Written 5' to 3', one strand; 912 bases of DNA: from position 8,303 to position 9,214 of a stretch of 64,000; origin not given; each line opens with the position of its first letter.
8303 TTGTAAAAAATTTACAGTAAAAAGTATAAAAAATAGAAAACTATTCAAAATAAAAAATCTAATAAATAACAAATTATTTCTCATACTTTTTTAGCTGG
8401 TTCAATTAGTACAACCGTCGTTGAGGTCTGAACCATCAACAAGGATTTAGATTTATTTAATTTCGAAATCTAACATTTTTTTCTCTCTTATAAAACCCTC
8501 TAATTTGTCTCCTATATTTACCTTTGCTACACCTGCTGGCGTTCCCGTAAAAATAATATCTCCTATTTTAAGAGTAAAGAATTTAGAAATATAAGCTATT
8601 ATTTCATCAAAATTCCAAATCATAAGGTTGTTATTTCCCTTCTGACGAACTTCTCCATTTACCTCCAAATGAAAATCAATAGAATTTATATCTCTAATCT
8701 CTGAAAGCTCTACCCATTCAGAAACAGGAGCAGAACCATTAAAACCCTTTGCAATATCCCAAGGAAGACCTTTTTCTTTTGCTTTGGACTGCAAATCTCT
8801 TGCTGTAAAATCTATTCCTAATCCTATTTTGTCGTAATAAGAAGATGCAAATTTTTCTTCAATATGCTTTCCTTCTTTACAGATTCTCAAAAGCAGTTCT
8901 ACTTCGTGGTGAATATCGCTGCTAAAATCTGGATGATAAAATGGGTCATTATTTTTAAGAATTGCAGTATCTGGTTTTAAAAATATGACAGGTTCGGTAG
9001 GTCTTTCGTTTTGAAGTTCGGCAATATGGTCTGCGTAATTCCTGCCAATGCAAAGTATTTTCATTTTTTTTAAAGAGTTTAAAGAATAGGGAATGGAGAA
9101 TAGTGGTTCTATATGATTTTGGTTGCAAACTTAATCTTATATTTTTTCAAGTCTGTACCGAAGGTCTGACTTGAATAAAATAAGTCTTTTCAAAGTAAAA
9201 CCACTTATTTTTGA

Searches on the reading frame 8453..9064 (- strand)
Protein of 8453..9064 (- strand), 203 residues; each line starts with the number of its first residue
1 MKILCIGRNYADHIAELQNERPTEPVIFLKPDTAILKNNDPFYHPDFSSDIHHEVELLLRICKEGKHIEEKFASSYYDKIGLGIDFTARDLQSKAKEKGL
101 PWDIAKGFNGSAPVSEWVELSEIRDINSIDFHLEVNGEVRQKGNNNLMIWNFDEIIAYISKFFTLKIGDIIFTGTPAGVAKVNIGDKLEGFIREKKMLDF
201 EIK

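Call 16: search_protein_families(library=pfam, proteins=[window:8453-9064:-], max_evalue=0.001)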
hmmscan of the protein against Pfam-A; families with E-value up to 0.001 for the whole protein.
window:8453-9064:- (203 aa): 1 family
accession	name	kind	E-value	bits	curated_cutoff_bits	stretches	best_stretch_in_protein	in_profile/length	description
PF01557.24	FAA_hydrolase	-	2.4e-46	158.5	23.9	1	2-188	1-199/214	Fumarylacetoacetate (FAA) hydrolase C-terminal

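Call 22: find_encoding_contigs(protein=window:8453-9064:-, flank=1000, max_places=4)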
Protein window:8453-9064:- (203 aa): 2 contigs read that carry it; 2 places shown.
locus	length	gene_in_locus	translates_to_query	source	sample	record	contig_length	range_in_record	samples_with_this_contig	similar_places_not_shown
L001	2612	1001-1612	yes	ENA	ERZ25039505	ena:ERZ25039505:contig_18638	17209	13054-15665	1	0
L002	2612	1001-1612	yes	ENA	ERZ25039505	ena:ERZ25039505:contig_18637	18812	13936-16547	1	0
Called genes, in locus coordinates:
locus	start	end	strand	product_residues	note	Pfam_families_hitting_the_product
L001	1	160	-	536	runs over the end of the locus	PF04107:GCS2, PF00571:CBS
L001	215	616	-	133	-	-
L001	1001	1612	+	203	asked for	PF01557:FAA_hydrolase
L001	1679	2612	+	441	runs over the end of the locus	PF12895:ANAPC3 (faint), PF07719:TPR_2 (faint), PF13181:TPR_8 (faint), PF13428:TPR_14 (faint), PF13432:TPR_16 (faint), PF14559:TPR_19 (faint), PF23914:TPR_CcmH_CycH (faint), PF13414:TPR_11 (weak), +5 more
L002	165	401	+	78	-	PF04255:DUF433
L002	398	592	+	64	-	PF18478:PIN_10 (weak), PF18480:DUF5615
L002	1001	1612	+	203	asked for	PF01557:FAA_hydrolase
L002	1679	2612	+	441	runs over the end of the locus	PF12895:ANAPC3 (faint), PF07719:TPR_2 (faint), PF13181:TPR_8 (faint), PF13428:TPR_14 (faint), PF13432:TPR_16 (faint), PF14559:TPR_19 (faint), PF13424:TPR_12 (faint), PF13414:TPR_11 (weak), +6 more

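Call 34: list_cluster_members(proteins=[window:8453-9064:-, window:57801-59240:+, window:16560-18209:+, window:36807-37883:-, window:26020-28194:+, window:7061-8386:-])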
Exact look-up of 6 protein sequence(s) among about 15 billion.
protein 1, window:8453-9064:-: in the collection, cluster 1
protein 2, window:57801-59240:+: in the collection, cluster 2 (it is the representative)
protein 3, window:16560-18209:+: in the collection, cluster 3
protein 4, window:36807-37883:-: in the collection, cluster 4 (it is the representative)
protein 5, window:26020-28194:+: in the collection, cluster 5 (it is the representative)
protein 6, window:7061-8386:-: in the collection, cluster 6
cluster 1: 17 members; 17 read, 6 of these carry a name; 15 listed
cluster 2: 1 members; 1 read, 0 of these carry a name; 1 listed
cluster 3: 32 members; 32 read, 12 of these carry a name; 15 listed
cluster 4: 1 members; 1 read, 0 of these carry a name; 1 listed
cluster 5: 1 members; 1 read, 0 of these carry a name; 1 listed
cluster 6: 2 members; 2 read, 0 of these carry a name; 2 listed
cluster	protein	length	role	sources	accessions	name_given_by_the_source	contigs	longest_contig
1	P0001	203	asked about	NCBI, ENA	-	-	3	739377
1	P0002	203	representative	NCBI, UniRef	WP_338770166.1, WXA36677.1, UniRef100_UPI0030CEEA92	fumarylacetoacetate hydrolase family protein [Bernardetia sp. ABR2-2B] | fumarylacetoacetate hydrolase family protein n=1 Tax=Bernardetia sp. ABR2-2B ...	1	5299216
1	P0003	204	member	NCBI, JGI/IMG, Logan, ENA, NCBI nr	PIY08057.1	MAG: 2-hydroxyhepta-2,4-diene-1,7-dioate isomerase [Flexibacter sp. ...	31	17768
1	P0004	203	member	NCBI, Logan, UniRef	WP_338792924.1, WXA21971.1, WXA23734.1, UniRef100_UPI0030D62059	fumarylacetoacetate hydrolase family protein [Bernardetia sp. Wsw4-3y2] | fumarylacetoacetate hydrolase family protein n=1 Tax=unclassified Bernardetia ...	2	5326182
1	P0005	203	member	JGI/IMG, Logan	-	2-keto-4-pentenoate hydratase/2-oxohepta-3-ene-1,7-dioic acid hydratase in catechol ...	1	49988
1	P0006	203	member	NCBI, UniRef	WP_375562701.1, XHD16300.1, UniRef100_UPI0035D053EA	fumarylacetoacetate hydrolase family protein [Bernardetia sp. OM2101] | fumarylacetoacetate hydrolase family protein n=1 Tax=Bernardetia sp. OM2101 TaxID=3344876 ...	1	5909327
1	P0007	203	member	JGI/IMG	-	2-keto-4-pentenoate hydratase/2-oxohepta-3-ene-1,7-dioic acid hydratase in catechol ...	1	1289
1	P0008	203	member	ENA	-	-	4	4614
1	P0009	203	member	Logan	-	-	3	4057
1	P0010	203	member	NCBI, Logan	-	-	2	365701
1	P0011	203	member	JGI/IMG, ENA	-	-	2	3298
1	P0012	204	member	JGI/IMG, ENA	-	-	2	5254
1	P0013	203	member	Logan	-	-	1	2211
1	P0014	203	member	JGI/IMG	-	-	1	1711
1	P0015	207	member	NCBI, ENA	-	-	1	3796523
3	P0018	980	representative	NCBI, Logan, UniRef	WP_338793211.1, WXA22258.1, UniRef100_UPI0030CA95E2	hypothetical protein [Bernardetia sp. MNP-M8] | hypothetical protein n=1 Tax=Bernardetia sp. MNP-M8 TaxID=3127470 RepID=UPI0030CA95E2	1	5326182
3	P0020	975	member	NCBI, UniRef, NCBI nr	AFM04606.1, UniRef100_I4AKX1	hypothetical protein Fleli_2229 [Bernardetia litoralis DSM 6794] | Uncharacterized protein n=2 Tax=Bernardetia litoralis TaxID=999 RepID=I4AKX1_BERLS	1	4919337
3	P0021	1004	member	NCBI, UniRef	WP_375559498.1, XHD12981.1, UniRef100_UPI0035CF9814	hypothetical protein ACE193_17410 [Bernardetia sp. OM2101] | hypothetical protein n=1 Tax=Bernardetia sp. OM2101 TaxID=3344876 RepID=UPI0035CF9814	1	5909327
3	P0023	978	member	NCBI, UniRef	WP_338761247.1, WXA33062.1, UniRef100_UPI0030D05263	hypothetical protein WAF17_15115 [Bernardetia sp. ABR2-2B] | hypothetical protein n=1 Tax=Bernardetia sp. ABR2-2B TaxID=3127472 RepID=UPI0030D05263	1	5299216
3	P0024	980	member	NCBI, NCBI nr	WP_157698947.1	hypothetical protein [Bernardetia litoralis]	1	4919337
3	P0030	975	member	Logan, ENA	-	-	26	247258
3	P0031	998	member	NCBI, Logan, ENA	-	-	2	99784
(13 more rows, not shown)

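Call 35: find_encoding_contigs(protein=P0020, flank=3000, max_places=3)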
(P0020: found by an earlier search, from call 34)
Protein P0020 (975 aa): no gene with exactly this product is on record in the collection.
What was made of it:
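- Tried and rejected: P0020 is not on record (call 35).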

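Call 36: find_encoding_contigs(protein=P0024, flank=10000, max_places=2)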
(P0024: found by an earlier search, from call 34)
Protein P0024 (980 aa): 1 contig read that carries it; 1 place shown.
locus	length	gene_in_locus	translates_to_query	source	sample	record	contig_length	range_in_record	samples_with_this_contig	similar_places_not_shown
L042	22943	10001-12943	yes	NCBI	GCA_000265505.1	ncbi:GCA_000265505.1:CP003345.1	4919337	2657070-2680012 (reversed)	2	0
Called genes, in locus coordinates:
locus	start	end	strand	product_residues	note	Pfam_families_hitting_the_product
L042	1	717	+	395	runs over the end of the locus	-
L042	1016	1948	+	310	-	-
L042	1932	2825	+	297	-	-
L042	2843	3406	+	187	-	-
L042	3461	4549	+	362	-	PF01609:DDE_Tnp_1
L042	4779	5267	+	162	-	-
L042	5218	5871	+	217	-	-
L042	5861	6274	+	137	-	-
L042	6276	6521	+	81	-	-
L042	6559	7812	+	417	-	-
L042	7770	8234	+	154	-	-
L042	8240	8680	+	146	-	-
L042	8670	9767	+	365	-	-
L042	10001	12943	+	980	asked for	-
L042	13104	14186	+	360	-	PF13784:Fic_N, PF02661:Fic, PF21248:SoFic-like_C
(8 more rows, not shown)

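Call 37: find_encoding_contigs(protein=P0018, flank=10000, max_places=2)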
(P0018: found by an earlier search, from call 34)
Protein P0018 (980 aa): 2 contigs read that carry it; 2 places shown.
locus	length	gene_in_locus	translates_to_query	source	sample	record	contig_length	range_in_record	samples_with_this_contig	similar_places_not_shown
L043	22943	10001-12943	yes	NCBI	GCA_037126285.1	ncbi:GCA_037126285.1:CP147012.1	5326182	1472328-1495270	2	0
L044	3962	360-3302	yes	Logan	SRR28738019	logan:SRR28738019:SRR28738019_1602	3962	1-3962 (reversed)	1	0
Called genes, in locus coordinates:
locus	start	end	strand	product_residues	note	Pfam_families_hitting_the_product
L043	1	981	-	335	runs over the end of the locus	-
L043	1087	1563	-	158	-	PF13778:DUF4174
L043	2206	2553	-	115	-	PF01934:HepT-like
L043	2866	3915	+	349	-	PF13378:MR_MLE_C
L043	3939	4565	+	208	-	PF22481:DUF6985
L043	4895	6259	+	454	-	PF05896:NQRA_N, PF24836:NQRA_2nd, PF11973:NQRA_SLBB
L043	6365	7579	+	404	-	PF03116:NQR2_RnfD_RnfE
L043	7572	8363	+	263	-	PF04205:FMN_bind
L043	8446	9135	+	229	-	PF02508:Rnf-Nqr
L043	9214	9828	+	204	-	PF02508:Rnf-Nqr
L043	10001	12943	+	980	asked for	-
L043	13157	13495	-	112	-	-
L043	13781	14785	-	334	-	-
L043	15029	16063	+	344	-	-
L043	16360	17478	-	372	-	PF13173:AAA_14, PF13635:DUF4143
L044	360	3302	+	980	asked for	-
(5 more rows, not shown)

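Call 38: find_encoding_contigs(protein=P0021, flank=10000, max_places=2)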
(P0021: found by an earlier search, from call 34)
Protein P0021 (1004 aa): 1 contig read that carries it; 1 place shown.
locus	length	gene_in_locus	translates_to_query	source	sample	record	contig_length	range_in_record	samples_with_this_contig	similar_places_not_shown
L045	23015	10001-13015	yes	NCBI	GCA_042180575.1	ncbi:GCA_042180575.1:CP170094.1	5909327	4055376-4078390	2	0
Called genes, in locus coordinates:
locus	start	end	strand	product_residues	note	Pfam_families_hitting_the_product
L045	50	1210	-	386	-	PF10557:Cullin_Nedd8 (faint)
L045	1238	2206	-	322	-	PF00365:PFK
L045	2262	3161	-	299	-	PF09935:DUF2167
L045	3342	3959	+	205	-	-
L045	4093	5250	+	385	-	PF02771:Acyl-CoA_dh_N, PF02770:Acyl-CoA_dh_M, PF00441:Acyl-CoA_dh_1, PF08028:Acyl-CoA_dh_2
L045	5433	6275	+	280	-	PF18950:DUF5694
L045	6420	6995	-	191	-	-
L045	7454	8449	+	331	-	PF00268:Ribonuc_red_sm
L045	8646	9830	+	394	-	-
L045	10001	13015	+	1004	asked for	-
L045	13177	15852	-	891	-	PF00580:UvrD-helicase, PF13245:AAA_19, PF01443:Viral_helicase1 (faint), PF13361:UvrD_C, PF13538:UvrD_C_2 (faint)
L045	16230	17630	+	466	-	PF00145:DNA_methylase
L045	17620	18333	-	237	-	PF09564:RE_NgoBV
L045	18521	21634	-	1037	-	PF19077:Big_13 (faint)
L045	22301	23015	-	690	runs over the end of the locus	PF00675:Peptidase_M16 (weak), PF05193:Peptidase_M16_C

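Call 59: find_encoding_contigs(protein=P0015, flank=1500, max_places=2)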
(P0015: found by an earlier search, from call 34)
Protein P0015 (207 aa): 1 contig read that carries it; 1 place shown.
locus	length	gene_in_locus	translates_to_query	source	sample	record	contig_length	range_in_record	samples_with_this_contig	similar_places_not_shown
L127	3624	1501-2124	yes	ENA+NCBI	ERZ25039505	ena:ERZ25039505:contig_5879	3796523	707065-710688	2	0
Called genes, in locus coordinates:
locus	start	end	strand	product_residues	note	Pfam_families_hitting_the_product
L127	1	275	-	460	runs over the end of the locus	PF00571:CBS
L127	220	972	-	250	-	PF04107:GCS2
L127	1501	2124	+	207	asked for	PF01557:FAA_hydrolase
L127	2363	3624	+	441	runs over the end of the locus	PF00515:TPR_1 (faint), PF07719:TPR_2 (faint), PF12895:ANAPC3 (faint), PF13181:TPR_8 (faint), PF13371:TPR_9 (faint), PF13424:TPR_12 (faint), PF13428:TPR_14 (faint), PF13414:TPR_11, +7 more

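Call 60: find_encoding_contigs(protein=P0004, flank=1500, max_places=2)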
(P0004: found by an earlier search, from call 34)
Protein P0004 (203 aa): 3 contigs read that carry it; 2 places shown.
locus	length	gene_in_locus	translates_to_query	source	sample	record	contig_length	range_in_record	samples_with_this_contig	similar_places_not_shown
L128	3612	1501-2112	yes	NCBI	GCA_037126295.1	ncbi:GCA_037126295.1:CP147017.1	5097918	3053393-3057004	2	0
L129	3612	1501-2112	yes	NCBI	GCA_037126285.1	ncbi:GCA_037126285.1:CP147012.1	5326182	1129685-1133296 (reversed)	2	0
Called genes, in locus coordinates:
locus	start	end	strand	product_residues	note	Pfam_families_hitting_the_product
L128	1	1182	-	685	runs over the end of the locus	PF04107:GCS2, PF00571:CBS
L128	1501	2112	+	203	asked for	PF01557:FAA_hydrolase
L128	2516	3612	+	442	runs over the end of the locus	PF07719:TPR_2 (faint), PF12895:ANAPC3 (faint), PF13424:TPR_12 (faint), PF13428:TPR_14 (faint), PF13431:TPR_17 (faint), PF13432:TPR_16 (faint), PF13414:TPR_11, PF13181:TPR_8 (weak), +6 more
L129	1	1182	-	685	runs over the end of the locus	PF04107:GCS2, PF00571:CBS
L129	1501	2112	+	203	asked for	PF01557:FAA_hydrolase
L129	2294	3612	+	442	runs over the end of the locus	PF07719:TPR_2 (faint), PF12895:ANAPC3 (faint), PF13424:TPR_12 (faint), PF13428:TPR_14 (faint), PF13431:TPR_17 (faint), PF13432:TPR_16 (faint), PF13414:TPR_11, PF13181:TPR_8 (weak), +7 more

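Call 76: find_encoding_contigs(protein=P0030, flank=600, max_places=6)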
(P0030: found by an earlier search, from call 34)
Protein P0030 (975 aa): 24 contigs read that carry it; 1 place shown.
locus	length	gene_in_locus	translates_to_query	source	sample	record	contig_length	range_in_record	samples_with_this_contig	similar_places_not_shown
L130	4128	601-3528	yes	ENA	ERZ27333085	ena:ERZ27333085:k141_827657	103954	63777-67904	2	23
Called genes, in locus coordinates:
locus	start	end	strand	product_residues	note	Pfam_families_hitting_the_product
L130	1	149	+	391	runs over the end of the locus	-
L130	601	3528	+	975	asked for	-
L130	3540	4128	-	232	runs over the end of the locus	-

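Call 77: find_encoding_contigs(protein=P0031, flank=600, max_places=3)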
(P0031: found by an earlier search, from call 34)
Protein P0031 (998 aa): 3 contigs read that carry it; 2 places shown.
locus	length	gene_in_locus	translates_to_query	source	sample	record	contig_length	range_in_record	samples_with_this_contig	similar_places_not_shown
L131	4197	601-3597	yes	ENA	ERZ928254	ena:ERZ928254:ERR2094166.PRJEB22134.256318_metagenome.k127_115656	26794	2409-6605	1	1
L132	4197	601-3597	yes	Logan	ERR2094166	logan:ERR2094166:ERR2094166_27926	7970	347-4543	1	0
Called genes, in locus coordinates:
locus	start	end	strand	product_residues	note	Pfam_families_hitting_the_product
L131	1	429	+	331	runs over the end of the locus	PF00268:Ribonuc_red_sm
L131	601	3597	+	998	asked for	-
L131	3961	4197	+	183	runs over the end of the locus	PF02469:Fasciclin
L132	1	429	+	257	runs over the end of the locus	?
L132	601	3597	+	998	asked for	-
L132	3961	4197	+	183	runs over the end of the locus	PF02469:Fasciclin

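Call 78: find_encoding_contigs(protein=P0023, flank=600, max_places=2)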
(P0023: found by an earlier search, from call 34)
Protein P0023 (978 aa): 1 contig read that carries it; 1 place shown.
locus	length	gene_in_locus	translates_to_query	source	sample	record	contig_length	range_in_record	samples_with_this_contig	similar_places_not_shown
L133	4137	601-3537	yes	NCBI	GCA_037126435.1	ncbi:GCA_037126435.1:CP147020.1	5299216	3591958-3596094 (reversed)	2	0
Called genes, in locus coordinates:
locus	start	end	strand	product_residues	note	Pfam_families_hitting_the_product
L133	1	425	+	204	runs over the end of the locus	PF02508:Rnf-Nqr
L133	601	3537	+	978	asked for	-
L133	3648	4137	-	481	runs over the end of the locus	PF00478:IMPDH, PF00571:CBS, PF01070:FMN_dh, PF03060:NMO (weak)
